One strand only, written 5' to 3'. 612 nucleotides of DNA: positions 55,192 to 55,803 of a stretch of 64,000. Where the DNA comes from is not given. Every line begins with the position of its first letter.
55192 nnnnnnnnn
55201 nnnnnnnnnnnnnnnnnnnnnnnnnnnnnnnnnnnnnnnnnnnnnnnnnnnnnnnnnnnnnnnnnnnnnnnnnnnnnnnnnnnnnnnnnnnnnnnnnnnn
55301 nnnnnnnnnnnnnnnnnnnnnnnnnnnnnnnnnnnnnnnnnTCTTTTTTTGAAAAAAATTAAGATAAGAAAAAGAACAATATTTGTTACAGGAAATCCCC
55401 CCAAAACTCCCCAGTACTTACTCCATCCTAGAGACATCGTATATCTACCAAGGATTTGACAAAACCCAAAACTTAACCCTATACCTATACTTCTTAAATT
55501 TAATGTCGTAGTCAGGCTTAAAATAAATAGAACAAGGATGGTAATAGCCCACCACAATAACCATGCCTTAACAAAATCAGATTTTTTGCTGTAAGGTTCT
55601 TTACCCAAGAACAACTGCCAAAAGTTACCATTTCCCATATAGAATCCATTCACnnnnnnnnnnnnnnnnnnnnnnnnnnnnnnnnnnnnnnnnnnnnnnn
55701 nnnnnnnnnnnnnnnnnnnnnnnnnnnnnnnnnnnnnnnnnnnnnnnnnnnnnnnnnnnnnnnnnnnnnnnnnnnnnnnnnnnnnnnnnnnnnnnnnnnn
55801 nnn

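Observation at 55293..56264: AT-rich sub-island with two divergent small membrane-protein genes next to rarD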

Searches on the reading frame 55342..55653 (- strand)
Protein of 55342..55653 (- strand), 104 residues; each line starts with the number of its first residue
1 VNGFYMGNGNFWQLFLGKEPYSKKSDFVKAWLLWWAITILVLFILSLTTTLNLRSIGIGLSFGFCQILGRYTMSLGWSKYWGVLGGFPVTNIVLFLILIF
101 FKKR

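Call 19: search_protein_families(proteins=[window:55342-55653:-], library=ncbifam, max_evalue=1)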
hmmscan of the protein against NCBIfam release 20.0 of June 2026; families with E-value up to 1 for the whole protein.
window:55342-55653:- (104 aa): 0 families

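Call 22: profile_search(protein=window:55342-55653:-)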
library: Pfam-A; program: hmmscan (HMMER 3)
A. the first sequence (104 residues): domains with independent E <= 10: 1; with E <= 0.001: 0
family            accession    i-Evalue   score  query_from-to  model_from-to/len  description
CoA_binding_3     PF13727.12       0.49    10.8      21-46         37-62/175  CoA-binding domain
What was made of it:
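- Tried and rejected: Pfam and NCBIfam naming of orf99: nothing (calls 19, 22).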

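Call 23: find_homologous_proteins(query=window:55342-55653:-, max_evalue=0.01)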
Query window:55342-55653:- (104 aa): 28 proteins with E <= 0.01 among 39 candidates.
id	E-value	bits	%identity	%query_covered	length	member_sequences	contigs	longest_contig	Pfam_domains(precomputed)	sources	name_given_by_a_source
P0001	3.2e-60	219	98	100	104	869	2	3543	-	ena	-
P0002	2.8e-55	203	97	95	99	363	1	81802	-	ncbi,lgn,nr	ncbi:TPA: hypothetical protein KNG81_003461 [Escherichia coli]|nr:hypothetical protein [Escherichia 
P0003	4.0e-55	203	98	94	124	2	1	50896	-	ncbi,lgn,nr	ncbi:hypothetical protein L2V86_16065 [Escherichia coli]|nr:hypothetical protein [Escherichia coli] 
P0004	1.2e-52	195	93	95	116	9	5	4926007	-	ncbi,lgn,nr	ncbi:Inner membrane protein [Escherichia coli]|nr:hypothetical protein [Escherichia coli] HDR9928135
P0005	1.6e-52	194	95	95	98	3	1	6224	-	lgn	-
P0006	1.2e-50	188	98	89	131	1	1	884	-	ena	-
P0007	1.4e-49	185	90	95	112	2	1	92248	-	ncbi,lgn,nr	ncbi:hypothetical protein HI649_002968 [Escherichia coli]|nr:hypothetical protein [Escherichia coli]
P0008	8.8e-49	182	79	100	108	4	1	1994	-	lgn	-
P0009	2.5e-48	181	87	95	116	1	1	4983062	-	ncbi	-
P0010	3.2e-43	164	82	95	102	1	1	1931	-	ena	-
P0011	6.0e-43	164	93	84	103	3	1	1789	-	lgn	-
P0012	8.0e-42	160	86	90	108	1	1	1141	-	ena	-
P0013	6.8e-41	157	83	99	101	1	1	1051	-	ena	-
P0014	2.2e-34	136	96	64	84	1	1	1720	-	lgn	-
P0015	5.7e-32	128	95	63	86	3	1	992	-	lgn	-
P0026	9.1e-15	73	52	80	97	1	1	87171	-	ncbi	-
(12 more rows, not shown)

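Call 25: find_encoding_contigs(protein=P0026, flank=5000, max_places=3)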
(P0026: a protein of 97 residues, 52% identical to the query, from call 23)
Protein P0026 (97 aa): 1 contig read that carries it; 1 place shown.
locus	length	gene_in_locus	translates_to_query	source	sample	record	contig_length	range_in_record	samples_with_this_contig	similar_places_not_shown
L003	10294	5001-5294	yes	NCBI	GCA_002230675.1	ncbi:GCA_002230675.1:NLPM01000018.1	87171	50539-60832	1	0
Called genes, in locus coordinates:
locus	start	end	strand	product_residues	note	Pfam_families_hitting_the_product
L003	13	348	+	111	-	-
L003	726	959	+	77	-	-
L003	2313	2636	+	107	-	-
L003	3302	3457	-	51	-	PF11692:DUF3289 (weak)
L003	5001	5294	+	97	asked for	-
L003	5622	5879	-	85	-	-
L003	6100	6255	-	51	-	-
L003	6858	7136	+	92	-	-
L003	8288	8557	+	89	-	-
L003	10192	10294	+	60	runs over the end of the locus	-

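Call 47: search_protein_representatives(protein=window:55342-55653:-)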
Query: 104 residues. Proteins with E-value up to 0.001 (for the whole library): 18; up to 1e-10: 7; up to 1e-30: 1. The best 18 are listed.
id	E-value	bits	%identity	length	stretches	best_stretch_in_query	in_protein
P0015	1.8e-32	128.1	95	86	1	22-87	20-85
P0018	9.6e-30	119.4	95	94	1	6-65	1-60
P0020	5.1e-25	104.1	94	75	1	52-104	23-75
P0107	5.9e-20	87.8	90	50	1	57-104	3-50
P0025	4.7e-16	75.2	90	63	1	6-44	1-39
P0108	6.7e-16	74.7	45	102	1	9-104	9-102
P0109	1.7e-14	70.2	97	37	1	68-104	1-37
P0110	1.5e-10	57.5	97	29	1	6-34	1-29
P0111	1.8e-10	57.2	53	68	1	8-55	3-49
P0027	7.4e-10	55.3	97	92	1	2-30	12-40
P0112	1.8e-08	50.8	42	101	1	6-104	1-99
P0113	4.4e-07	46.3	33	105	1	10-100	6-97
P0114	6.9e-07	45.7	96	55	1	6-30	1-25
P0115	1.8e-06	44.4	92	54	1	2-25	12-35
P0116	3.2e-05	40.3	36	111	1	13-99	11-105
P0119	2.4e-04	37.5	31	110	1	11-100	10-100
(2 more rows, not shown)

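Call 52: find_encoding_contigs(protein=P0113, flank=4000, max_places=3)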
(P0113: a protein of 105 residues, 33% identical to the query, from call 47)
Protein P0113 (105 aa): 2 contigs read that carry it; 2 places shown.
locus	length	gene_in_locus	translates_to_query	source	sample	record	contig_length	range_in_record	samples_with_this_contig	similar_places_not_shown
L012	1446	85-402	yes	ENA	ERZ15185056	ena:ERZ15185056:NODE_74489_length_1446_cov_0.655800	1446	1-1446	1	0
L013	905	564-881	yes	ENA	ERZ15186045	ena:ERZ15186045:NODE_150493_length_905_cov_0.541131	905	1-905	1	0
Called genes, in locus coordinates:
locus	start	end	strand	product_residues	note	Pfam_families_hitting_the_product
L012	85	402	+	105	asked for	-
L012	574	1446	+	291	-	?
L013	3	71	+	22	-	?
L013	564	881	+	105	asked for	-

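Call 53: find_encoding_contigs(protein=P0108, flank=4000, max_places=3)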
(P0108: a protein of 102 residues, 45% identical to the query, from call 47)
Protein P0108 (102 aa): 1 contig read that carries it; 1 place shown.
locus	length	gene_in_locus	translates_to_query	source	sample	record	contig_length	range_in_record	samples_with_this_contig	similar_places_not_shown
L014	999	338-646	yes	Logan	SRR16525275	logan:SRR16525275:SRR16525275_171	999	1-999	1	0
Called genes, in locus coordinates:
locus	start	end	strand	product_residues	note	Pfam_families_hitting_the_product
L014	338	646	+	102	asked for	-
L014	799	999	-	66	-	?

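Call 54: profile_search(alignment_id=A2)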
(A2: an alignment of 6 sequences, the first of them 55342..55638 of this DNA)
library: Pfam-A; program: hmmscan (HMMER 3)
A. the first sequence (99 residues): domains with independent E <= 10: 1; with E <= 0.001: 0
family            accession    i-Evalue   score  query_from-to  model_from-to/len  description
CoA_binding_3     PF13727.12       0.51    10.8      16-41         37-62/175  CoA-binding domain
B. every sequence of the alignment scanned on its own (6 sequences): families by number of members that match
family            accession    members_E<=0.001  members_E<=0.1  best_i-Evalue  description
DUF805            PF05656.20                 1               2        1.8e-04  Protein of unknown function (DUF805)
DUF4956           PF16316.10                 0               1        3.6e-02  Domain of unknown function (DUF4956)

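Call 66: find_encoding_contigs(protein=P0116, flank=4000, max_places=3)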
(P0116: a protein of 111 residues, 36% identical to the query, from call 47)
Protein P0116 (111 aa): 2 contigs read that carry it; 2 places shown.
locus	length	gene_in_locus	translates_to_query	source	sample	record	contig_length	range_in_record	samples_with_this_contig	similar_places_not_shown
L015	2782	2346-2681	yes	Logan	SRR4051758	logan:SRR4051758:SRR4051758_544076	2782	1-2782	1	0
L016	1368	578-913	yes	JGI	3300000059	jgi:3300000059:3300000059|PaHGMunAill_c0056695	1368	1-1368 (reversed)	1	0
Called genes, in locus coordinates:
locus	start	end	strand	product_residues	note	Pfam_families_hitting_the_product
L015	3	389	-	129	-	?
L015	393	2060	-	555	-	PF01558:POR, PF01855:POR_N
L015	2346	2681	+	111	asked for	-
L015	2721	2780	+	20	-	?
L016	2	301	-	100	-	?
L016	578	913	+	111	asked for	-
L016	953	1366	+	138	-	?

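Call 67: find_encoding_contigs(protein=P0119, flank=4000, max_places=3)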
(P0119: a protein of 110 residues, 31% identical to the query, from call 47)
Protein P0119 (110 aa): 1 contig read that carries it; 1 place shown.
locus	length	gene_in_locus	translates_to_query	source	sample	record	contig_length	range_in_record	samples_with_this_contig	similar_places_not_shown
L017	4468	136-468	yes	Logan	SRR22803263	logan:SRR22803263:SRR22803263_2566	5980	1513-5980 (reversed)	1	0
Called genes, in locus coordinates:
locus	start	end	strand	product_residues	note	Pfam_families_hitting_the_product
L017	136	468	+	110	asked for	-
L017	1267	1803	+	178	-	PF25842:NfeD_TM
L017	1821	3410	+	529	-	PF01145:Band_7, PF15975:Flot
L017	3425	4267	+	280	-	-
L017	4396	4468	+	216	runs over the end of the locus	-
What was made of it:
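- Remote orf99 homologs have no toxin neighbours (calls 52, 53, 66, 67).
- Tried and rejected: Genomic context of remote orf99 homologs: short metagenomic contigs with unrelated neighbours and no conserved partner (calls 52, 53, 66, 67).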

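Call 72: profile_search(protein=P0116)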
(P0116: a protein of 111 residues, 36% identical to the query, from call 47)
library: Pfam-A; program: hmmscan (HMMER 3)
A. the first sequence (111 residues): domains with independent E <= 10: 1; with E <= 0.001: 1
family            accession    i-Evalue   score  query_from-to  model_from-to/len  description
DUF805            PF05656.20    0.00018    22.4      15-108         3-102/111  Protein of unknown function (DUF805)
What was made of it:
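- On Pfam DUF805 (PF05656): P0116 (36% identical to orf99, phmmer E=3.2e-5, call 47) matches DUF805 positions 3-102 of 111 at E=1.8e-4 (call 72).
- Closest known: Pfam DUF805. Same: A remote orf99 homolog (P0116) matches the DUF805 HMM end to end at E=1.8e-4 (call 72).
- One of them (P0116) matches Pfam DUF805 over its full length at E=1.8e-4 (call 72).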

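Call 73: profile_search(protein=P0119)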
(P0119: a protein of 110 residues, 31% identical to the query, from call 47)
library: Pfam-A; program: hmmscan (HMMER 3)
A. the first sequence (110 residues): domains with independent E <= 10: 6; with E <= 0.001: 0
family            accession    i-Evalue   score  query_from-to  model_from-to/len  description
EF-hand_8         PF13833.12       0.17    12.1       1-27         22-48/54  EF-hand domain pair
DUF4191           PF13829.11       0.18    11.6      22-71         21-71/219  Domain of unknown function (DUF4191)
TrbL_3            PF19590.4        0.27    10.5      31-95        169-231/379  TrbL/VirB6 plasmid conjugal transfer like protein
DUF2070           PF09843.14        0.9     8.2      19-98         66-148/561  Predicted membrane protein (DUF2070)
PrgI              PF12666.12        1.1    10.2      21-83         17-77/91  PrgI family protein
DUF805            PF05656.20        6.9     7.6      21-105         8-105/111  Protein of unknown function (DUF805)

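Call 91: search_protein_families(proteins=[window:55342-55638:-], library=padloc, max_evalue=1)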
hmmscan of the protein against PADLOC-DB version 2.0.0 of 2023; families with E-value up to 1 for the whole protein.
window:55342-55638:- (99 aa): 0 families
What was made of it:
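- There are no PADLOC hits (call 91).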

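Call 92: search_protein_families(proteins=[window:55342-55638:-], library=phrogs, max_evalue=1)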
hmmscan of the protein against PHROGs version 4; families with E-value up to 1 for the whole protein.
window:55342-55638:- (99 aa): 0 families
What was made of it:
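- There are no PHROG hits (call 92).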

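Call 102: predict_structure(alignment_id=A2)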
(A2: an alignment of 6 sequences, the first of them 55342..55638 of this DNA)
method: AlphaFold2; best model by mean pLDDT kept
length: 99 residues; sequences in the alignment: 6
mean_pLDDT: 71.5   pTM: 0.59
mean pLDDT of the five models: 71.5, 63.7, 62.1, 60.3, 59.2
residues with pLDDT >= 90: 0; 70-90: 59; 50-70: 35; < 50: 5
segments of 3 or more residues with pLDDT < 50: 1-3
pLDDT, mean of each block of 10 residues (from residue 1): 58 72 82 83 70 75 77 67 66 64
secondary structure, 60 per line:
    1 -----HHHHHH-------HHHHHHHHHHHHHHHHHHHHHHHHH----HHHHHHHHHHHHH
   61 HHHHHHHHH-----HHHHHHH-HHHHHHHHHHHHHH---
elements in order: H6-11 H19-43 H48-69 H75-81 H83-96

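Call 105: fold_search(model_id=the predicted structure, library=afdb50)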
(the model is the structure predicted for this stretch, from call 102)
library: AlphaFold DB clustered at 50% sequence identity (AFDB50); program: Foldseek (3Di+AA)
matches with E <= 10: 208; with E <= 0.001: 1
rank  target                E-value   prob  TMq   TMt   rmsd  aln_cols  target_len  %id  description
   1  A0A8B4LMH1            1.2e-05  1.00  0.67  0.87   1.4        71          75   97  Uncharacterized protein [Shigella sonnei]
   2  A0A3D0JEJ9            3.1e-01  1.00  0.74  0.60   3.4       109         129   17  DUF805 domain-containing protein
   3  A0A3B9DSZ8            3.3e-01  1.00  0.67  0.44   3.9       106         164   16  DUF805 domain-containing protein
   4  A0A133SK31            4.1e-01  1.00  0.67  0.44   3.8        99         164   17  Zinc-ribbon domain-containing protein
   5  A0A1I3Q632            4.3e-01  1.00  0.55  0.23   4.3        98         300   21  J domain-containing protein [Myroides guanonis]
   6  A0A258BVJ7            4.3e-01  1.00  0.61  0.52  10.7        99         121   17  DUF805 domain-containing protein (Fragment)
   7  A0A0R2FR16            5.3e-01  1.00  0.67  0.42   2.5        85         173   22  Zinc-ribbon domain-containing protein [Lactobacillus selangorensis]
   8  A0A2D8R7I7            5.3e-01  1.00  0.61  0.27   3.7        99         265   17  J domain-containing protein
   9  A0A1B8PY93            5.9e-01  1.00  0.70  0.43   3.3        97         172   24  Inner membrane protein yhaI [Moraxella lacunata]
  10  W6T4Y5                6.2e-01  1.00  0.63  0.38   3.5        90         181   18  Zinc-ribbon domain-containing protein [Lactiplantibacillus fabifermentans T30PCM01]
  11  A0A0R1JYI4            6.2e-01  1.00  0.58  0.59   4.0        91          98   21  DUF805 domain-containing protein [Levilactobacillus namurensis DSM 19117]
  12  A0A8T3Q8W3            6.5e-01  1.00  0.66  0.58   3.5       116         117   22  DUF805 domain-containing protein
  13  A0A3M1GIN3            8.0e-01  1.00  0.51  0.15   3.8        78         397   28  DUF4124 domain-containing protein (Fragment)
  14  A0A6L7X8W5            8.5e-01  1.00  0.51  0.49   3.1        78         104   19  DUF805 domain-containing protein
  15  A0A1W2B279            8.9e-01  0.99  0.55  0.49   4.2        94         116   19  Uncharacterized membrane protein YhaH, DUF805 family [Polynucleobacter kasalickyi]
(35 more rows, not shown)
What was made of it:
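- Foldseek hits are dominated by DUF805 proteins (call 105).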

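Call 111: search_solved_structures(query=A2, max_evalue=1)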
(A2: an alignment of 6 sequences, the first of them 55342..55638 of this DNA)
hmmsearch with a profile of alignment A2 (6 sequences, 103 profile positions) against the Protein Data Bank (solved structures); distinct sequences matched with E-value up to 1: 0.
